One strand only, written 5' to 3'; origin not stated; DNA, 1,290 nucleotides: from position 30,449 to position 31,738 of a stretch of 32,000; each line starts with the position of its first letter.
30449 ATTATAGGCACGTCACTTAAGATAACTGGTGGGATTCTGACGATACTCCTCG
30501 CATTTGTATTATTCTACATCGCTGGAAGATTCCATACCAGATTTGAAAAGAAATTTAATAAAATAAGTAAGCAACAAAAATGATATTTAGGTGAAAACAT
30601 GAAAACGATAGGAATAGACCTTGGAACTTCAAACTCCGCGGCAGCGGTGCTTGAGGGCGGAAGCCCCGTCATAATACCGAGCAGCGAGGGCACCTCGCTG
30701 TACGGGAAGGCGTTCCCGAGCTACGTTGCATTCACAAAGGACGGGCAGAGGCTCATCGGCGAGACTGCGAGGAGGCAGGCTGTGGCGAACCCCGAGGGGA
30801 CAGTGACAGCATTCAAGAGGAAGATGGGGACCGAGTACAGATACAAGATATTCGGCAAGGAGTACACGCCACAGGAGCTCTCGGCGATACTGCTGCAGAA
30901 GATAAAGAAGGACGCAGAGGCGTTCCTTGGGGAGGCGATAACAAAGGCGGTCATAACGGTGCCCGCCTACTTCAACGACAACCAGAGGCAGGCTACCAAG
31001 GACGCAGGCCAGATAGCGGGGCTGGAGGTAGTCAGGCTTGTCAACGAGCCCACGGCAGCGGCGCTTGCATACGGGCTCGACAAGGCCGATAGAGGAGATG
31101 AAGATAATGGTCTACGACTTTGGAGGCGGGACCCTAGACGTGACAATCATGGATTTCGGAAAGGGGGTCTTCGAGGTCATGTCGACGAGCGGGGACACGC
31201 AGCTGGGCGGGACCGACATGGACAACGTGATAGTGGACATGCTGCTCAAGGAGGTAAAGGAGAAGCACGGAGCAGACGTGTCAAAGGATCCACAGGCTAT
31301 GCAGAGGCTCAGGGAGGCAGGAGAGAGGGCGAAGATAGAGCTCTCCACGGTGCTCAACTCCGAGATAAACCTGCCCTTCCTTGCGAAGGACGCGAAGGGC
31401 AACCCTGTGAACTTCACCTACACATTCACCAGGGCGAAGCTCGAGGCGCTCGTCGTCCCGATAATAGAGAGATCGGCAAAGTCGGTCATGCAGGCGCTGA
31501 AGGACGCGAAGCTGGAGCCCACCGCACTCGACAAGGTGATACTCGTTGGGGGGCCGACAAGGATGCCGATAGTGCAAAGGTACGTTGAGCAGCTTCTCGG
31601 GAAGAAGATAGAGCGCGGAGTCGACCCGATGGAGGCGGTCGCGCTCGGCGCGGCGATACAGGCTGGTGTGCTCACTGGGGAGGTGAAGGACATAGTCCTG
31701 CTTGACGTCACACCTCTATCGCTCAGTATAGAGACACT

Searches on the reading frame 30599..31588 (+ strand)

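Call 84: search_protein_families(library=pfam, proteins=[window:30599-31588:+], max_evalue=0.00001)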
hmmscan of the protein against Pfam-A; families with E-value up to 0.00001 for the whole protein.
window:30599-31588:+ (329 aa): 2 families
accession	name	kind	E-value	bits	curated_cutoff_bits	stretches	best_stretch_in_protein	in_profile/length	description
PF00012.26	HSP70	-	3e-63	214.4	20.6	1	4-164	2-183/599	Hsp70 protein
PF06723.19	MreB_Mbl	-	2.4e-06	27.1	27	0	2-161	2-140/327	MreB/Mbl protein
